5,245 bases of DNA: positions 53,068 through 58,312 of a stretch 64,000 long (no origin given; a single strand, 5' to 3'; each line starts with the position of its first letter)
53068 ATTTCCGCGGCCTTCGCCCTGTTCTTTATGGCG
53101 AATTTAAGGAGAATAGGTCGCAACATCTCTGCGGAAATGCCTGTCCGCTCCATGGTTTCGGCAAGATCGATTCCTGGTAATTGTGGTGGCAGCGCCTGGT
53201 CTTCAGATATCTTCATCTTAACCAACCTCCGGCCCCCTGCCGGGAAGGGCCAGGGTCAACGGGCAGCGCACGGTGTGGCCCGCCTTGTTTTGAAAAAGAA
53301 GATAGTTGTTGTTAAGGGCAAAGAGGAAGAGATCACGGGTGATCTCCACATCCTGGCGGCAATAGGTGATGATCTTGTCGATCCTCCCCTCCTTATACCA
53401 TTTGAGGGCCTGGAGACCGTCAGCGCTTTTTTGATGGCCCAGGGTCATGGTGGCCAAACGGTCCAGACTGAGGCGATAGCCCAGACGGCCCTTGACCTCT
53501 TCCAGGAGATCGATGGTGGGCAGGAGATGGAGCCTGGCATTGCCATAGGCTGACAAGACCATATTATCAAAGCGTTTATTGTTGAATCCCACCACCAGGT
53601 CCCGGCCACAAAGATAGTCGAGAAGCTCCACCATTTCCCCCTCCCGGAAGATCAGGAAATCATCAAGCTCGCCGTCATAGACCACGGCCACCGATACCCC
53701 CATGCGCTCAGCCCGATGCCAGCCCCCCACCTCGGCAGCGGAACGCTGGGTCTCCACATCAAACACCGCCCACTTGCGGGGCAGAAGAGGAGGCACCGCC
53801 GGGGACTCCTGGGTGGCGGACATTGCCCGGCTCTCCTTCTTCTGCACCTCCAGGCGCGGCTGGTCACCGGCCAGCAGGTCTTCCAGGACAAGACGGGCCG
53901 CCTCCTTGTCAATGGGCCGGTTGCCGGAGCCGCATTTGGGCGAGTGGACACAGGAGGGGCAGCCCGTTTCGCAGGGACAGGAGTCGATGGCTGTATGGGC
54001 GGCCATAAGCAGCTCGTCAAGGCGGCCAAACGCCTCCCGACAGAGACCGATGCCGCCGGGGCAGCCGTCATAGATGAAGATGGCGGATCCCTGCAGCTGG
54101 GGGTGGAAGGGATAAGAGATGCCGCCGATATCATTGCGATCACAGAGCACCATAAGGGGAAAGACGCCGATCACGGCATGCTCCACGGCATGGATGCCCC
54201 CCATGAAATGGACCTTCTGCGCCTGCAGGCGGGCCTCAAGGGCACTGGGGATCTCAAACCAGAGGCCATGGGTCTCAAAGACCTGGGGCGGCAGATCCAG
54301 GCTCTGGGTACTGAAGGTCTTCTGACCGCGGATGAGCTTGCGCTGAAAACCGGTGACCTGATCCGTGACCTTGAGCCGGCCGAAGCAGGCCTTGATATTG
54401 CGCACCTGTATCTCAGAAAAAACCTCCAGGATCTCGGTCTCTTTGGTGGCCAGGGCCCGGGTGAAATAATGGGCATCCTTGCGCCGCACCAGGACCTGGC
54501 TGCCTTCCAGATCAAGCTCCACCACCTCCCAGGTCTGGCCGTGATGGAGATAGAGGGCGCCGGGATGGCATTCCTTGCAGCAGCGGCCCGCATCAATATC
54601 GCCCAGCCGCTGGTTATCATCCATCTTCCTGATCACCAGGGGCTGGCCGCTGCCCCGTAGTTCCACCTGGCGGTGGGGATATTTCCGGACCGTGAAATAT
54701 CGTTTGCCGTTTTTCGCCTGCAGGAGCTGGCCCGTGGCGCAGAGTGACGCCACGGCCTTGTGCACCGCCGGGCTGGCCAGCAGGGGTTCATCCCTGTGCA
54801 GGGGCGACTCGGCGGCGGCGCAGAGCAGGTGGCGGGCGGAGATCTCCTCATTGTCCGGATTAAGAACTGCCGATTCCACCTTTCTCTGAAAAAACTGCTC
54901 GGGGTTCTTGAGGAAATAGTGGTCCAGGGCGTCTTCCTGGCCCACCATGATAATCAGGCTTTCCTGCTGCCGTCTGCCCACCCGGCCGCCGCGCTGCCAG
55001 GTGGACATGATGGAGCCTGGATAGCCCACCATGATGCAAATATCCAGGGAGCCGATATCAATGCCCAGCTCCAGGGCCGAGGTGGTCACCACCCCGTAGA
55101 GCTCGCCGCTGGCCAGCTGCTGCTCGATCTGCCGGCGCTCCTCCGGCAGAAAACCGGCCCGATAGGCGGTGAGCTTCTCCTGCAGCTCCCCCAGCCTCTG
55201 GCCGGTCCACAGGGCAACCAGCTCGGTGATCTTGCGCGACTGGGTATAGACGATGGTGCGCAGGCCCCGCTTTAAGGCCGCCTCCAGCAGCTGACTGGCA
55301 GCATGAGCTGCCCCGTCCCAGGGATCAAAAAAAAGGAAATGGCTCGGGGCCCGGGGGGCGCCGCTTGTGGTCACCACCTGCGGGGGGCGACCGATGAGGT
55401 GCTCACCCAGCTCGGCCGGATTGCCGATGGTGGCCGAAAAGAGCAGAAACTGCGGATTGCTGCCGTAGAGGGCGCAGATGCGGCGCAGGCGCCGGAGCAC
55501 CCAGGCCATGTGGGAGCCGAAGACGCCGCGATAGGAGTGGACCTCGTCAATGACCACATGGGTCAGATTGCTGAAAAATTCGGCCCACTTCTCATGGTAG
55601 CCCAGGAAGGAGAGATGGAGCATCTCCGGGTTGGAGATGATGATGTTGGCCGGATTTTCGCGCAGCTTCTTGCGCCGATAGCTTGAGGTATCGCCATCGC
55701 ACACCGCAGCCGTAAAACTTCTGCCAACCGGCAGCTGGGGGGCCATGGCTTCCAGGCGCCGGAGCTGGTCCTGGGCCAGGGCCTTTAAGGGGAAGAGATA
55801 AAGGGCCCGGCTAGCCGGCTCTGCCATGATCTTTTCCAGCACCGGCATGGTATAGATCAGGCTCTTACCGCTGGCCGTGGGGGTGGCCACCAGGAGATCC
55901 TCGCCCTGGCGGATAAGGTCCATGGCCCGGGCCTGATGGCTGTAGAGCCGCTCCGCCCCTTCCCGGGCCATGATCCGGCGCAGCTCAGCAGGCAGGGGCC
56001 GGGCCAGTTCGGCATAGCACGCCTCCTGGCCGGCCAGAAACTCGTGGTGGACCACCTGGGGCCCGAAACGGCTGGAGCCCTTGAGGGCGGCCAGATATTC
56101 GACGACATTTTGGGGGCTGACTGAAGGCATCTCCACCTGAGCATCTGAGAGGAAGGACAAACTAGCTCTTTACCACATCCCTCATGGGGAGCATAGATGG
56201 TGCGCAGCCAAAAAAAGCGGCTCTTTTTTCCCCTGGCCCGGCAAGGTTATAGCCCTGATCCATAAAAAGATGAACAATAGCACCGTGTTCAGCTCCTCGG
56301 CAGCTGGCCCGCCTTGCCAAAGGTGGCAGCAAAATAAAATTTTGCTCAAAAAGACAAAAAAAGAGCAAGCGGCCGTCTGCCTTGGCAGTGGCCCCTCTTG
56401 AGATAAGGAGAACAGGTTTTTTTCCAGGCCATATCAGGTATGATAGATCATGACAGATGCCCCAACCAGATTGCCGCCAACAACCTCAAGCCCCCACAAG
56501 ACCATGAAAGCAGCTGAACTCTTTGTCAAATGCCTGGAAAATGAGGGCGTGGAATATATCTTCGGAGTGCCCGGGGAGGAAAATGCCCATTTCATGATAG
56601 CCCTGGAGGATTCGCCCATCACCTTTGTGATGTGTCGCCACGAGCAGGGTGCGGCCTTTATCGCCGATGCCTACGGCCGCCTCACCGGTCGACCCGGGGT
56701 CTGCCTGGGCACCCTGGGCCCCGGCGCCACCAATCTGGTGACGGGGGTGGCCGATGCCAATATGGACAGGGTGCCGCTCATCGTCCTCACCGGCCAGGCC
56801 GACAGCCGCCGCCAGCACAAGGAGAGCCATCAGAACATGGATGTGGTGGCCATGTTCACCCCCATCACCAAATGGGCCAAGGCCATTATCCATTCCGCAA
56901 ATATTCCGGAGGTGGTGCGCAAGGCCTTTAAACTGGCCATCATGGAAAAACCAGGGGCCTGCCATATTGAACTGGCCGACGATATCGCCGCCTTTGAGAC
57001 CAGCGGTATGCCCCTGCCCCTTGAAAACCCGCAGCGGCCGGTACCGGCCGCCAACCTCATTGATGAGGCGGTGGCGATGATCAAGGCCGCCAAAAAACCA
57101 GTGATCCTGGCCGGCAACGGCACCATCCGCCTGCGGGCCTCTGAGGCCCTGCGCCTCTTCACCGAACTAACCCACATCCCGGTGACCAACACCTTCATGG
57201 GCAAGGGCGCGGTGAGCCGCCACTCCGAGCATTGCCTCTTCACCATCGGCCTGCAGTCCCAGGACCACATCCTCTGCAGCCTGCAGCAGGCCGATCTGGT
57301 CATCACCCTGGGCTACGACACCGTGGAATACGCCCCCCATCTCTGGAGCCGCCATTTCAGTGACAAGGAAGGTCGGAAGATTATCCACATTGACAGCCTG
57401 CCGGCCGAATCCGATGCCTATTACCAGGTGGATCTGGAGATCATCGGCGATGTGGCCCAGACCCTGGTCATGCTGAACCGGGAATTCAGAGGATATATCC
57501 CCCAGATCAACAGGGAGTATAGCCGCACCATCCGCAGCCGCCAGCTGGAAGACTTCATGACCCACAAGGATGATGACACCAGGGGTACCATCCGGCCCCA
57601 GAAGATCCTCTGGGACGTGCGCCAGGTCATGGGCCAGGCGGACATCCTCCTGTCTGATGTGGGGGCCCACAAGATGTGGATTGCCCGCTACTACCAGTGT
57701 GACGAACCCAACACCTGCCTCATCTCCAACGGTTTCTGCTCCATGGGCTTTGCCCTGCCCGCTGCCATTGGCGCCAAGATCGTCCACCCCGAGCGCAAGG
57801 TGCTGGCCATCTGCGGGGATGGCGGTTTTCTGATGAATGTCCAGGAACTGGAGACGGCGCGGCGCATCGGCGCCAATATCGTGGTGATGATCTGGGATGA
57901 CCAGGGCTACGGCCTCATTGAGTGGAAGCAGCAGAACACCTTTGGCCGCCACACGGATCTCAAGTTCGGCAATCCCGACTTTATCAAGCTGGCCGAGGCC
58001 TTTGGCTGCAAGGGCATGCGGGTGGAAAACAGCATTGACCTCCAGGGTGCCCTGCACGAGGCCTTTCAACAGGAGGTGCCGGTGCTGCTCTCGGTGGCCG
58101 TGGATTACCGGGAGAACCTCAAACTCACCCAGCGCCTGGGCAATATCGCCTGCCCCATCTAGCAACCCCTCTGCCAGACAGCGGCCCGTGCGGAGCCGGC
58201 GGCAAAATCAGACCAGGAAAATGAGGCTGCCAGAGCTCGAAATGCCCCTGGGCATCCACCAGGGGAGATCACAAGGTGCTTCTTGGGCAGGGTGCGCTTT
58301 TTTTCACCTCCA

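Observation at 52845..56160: MrfA-like helicase fused to its exonuclease partner and translationally coupled to an orphan Hpt phosphotransfer protein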

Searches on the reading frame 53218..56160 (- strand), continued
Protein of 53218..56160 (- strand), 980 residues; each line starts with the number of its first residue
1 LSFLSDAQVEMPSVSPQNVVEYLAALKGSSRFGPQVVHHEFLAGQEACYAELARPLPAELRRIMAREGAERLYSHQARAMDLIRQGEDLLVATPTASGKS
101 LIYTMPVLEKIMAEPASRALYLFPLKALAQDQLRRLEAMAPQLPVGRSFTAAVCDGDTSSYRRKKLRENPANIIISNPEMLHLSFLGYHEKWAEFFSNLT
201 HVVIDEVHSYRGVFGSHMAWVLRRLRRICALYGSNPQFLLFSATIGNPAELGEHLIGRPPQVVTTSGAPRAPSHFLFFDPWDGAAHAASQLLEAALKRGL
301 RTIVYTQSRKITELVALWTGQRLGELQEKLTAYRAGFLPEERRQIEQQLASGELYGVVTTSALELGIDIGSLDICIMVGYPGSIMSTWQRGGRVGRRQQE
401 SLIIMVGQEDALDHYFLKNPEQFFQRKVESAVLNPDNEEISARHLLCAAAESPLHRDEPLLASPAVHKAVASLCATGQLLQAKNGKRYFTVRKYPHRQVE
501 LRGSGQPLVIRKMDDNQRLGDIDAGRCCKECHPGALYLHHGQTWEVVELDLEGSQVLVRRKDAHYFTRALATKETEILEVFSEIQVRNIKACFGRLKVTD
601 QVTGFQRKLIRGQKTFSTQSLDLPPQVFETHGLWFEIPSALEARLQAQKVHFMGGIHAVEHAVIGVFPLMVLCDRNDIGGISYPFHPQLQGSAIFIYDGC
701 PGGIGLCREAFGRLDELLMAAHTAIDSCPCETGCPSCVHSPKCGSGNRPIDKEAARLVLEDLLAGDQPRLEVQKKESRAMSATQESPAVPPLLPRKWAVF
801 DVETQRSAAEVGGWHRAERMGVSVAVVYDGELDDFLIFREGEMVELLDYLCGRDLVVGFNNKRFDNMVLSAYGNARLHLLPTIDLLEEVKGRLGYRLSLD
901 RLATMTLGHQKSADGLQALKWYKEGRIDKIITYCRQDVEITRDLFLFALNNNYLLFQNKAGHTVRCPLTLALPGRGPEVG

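Call 46: find_encoding_contigs(protein=P0006, flank=5000, max_places=2)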
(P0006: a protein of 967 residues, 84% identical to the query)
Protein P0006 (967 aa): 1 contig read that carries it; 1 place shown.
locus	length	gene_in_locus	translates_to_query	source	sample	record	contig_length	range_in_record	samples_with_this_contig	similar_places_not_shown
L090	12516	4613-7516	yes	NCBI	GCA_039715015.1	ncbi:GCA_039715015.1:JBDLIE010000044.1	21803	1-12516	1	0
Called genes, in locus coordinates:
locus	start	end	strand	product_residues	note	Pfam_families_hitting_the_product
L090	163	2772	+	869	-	PF01734:Patatin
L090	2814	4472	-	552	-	PF02776:TPP_enzyme_N, PF00205:TPP_enzyme_M, PF02775:TPP_enzyme_C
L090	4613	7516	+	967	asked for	PF04851:ResIII (faint), PF00270:DEAD, PF00271:Helicase_C, PF22982:WHD_HRQ1 (weak), PF09369:MZB, PF13482:RNase_H_2 (weak)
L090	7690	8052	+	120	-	PF01627:Hpt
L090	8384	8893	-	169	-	PF00186:DHFR_1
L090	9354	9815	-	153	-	PF06347:SH3_4, PF08239:SH3_3, PF06347:SH3_4, PF08239:SH3_3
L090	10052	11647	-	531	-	PF00015:MCPsignal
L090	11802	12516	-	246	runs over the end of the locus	PF01479:S4, PF01728:FtsJ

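Call 47: find_encoding_contigs(protein=P0007, flank=4000, max_places=2)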
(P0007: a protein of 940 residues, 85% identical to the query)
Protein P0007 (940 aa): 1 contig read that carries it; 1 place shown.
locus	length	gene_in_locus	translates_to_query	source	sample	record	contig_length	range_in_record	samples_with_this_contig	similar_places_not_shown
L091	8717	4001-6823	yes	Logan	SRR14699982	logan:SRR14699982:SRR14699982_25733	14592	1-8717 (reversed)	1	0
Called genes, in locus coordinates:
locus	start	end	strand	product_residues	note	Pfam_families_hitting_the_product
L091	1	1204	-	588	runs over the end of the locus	PF02554:CstA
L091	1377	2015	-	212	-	PF03692:CxxCxxCC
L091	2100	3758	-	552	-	PF02776:TPP_enzyme_N, PF00205:TPP_enzyme_M, PF02775:TPP_enzyme_C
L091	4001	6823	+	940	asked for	PF04851:ResIII (weak), PF00270:DEAD, PF00271:Helicase_C, PF22982:WHD_HRQ1 (weak), PF09369:MZB, PF13482:RNase_H_2 (weak)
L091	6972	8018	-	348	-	PF00586:AIRS, PF02769:AIRS_C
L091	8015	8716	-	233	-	?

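Call 48: find_encoding_contigs(protein=P0002, flank=4000, max_places=2)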
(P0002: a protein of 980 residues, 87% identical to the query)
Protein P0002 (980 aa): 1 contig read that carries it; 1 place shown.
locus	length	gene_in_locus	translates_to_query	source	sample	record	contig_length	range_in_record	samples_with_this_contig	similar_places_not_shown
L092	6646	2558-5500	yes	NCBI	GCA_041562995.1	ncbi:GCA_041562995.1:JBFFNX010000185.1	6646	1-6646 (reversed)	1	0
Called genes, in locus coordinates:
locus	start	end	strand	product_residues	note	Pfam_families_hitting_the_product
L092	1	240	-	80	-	?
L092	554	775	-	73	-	-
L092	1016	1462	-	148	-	-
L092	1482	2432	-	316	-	PF01381:HTH_3, PF12844:HTH_19 (weak), PF13443:HTH_26 (faint), PF13560:HTH_31 (weak)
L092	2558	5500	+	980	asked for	PF04851:ResIII (weak), PF00270:DEAD, PF00271:Helicase_C, PF22982:WHD_HRQ1 (weak), PF09369:MZB, PF13482:RNase_H_2 (weak)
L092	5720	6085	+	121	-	PF01627:Hpt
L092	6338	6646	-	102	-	?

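Call 62: search_solved_structures(query=A1, max_evalue=1)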
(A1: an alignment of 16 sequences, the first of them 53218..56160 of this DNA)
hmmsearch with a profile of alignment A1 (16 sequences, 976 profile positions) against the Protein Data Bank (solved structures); distinct sequences matched with E-value up to 1: 235 (the best 60 are shown).
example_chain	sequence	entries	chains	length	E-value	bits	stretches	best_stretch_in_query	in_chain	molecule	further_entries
6znp_A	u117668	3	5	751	1.5e-194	651.6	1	9-731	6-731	Uncharacterized ATP-dependent helicase YprA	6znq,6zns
5v9x_A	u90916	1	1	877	3.7e-32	114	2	53-257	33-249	ATP-dependent DNA helicase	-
7lhl_A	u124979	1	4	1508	5e-31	110.3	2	67-256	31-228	ATP-dependent DNA helicase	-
9tu7_Y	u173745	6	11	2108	7.6e-28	99.8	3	48-243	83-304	DEAD/DEAH box helicase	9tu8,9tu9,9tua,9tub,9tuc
7ujb_A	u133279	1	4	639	4.8e-17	64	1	46-363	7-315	DEAD/DEAH box RNA helicase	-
2zj2_A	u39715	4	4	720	1.6e-16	62.3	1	50-265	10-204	Putative ski2-type helicase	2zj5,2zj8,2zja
9b15_A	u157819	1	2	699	2.8e-15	58.2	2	42-130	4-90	ATP-dependent DNA helicase Hel308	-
2p6r_A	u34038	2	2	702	5.1e-14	54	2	42-130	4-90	afUHEL308 HELICASE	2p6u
4tmu_A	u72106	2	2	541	6.5e-13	50.3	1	30-389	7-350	RecQ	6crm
8fkt_NI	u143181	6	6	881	1.2e-12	49.4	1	49-391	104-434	ATP-dependent RNA helicase DDX54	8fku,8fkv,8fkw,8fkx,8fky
6l5l_A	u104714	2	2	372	5.3e-12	47.3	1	47-398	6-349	Nucleolar RNA helicase 2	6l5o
6l5m_A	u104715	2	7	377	1e-11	46.4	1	47-398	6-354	Nucleolar RNA helicase 2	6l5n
4u7d_A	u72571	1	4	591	1.1e-11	46.3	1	37-394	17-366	ATP-dependent DNA helicase Q1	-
2v1x_A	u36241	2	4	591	1.1e-11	46.3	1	37-394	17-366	ATP-DEPENDENT DNA HELICASE Q1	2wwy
8yrs_A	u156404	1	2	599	1.1e-11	46.2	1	37-396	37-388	ATP-dependent DNA helicase Q1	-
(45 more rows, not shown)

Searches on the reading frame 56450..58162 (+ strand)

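Call 55: search_protein_families(library=pfam, proteins=[window:56450-58162:+], max_evalue=0.001)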
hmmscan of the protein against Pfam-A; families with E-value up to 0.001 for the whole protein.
window:56450-58162:+ (570 aa): 3 families
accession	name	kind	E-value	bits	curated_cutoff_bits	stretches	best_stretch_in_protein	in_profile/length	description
PF02775.26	TPP_enzyme_C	-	1.2e-48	165.1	21.9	1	403-549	1-151/151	Thiamine pyrophosphate enzyme, C-terminal TPP binding domain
PF02776.23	TPP_enzyme_N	-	3.8e-43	146.5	26.8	1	19-135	1-119/119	Thiamine pyrophosphate enzyme, N-terminal TPP binding domain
PF00205.28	TPP_enzyme_M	-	1.6e-32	112.5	30.4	1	204-341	1-136/137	Thiamine pyrophosphate enzyme, central domain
